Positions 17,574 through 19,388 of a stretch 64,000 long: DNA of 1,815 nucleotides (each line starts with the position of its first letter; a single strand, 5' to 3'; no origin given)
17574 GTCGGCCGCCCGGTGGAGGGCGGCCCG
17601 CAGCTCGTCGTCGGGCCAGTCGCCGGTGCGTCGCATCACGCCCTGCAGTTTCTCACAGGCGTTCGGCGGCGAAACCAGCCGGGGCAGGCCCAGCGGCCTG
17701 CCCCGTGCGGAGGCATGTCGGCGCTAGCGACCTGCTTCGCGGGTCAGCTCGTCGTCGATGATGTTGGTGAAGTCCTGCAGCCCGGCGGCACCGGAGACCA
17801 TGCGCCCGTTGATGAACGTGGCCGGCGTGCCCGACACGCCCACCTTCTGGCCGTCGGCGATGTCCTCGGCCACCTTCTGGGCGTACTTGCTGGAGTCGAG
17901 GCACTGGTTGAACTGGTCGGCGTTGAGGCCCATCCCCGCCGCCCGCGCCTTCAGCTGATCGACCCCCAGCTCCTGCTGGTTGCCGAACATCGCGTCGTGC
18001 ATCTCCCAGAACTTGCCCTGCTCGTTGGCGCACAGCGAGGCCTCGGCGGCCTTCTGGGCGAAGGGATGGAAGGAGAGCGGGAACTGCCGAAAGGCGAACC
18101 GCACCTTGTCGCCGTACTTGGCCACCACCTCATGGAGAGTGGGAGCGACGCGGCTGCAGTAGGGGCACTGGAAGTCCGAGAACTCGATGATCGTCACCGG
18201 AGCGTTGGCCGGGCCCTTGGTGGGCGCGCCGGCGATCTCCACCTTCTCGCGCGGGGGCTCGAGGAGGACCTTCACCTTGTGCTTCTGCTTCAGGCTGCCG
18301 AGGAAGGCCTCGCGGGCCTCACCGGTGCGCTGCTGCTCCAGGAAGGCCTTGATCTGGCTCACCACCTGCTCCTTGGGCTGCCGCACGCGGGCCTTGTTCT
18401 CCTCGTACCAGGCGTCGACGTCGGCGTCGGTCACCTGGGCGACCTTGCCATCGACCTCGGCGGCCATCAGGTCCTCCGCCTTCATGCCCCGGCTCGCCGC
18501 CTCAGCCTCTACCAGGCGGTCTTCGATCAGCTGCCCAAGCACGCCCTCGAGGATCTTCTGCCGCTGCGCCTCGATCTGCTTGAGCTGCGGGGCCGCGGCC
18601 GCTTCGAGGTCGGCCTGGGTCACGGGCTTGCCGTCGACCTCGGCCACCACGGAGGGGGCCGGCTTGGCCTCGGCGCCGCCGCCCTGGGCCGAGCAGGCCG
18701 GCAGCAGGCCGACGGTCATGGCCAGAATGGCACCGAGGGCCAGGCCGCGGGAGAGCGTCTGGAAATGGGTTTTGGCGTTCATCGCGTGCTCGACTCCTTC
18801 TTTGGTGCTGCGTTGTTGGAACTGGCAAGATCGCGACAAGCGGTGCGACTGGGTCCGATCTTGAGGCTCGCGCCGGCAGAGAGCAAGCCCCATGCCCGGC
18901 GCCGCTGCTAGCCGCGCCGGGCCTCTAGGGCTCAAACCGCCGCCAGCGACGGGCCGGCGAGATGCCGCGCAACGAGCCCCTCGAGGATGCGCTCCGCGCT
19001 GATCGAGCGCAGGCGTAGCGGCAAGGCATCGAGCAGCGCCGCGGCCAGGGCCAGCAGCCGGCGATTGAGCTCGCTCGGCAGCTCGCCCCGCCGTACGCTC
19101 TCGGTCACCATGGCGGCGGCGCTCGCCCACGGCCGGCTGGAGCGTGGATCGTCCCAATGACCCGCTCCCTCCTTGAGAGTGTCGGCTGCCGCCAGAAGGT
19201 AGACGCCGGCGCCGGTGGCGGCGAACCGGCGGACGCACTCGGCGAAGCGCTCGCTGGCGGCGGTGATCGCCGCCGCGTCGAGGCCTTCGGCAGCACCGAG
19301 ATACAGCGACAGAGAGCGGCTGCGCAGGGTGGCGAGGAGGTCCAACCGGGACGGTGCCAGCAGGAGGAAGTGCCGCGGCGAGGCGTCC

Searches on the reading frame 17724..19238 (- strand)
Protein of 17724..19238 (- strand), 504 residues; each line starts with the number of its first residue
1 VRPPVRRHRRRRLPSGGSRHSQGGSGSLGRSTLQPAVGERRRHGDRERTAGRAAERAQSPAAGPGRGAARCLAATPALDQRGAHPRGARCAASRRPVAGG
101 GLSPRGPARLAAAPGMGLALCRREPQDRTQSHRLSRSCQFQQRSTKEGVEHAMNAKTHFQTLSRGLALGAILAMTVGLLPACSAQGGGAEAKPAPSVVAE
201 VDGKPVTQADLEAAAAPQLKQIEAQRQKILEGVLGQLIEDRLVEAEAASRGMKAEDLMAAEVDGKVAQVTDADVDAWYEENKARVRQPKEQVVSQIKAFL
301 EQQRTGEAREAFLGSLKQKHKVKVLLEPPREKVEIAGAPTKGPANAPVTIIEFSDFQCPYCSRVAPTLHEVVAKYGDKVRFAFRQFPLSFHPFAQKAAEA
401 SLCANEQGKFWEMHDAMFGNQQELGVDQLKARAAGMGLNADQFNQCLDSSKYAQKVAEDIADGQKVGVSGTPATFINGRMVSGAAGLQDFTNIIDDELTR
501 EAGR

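Call 91: search_protein_families(library=pfam, proteins=[window:17724-19238:-], max_evalue=0.0001)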
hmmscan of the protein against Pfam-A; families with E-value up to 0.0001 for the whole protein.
window:17724-19238:- (504 aa): 4 families
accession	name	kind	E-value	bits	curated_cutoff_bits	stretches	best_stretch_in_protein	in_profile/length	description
PF13462.12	Thioredoxin_4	-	3.9e-31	108.9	23.2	1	341-496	8-165/165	Thioredoxin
PF01323.26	DSBA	-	5e-25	88.8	25.6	1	349-493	1-189/191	DSBA-like thioredoxin domain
PF13624.11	SurA_N_3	-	2.6e-06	27.8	27.2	1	191-256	40-110/162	SurA-like N-terminal domain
PF13623.11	SurA_N_2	-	6.9e-05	23.2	28.5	0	193-256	38-112/145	SurA-like N-terminal domain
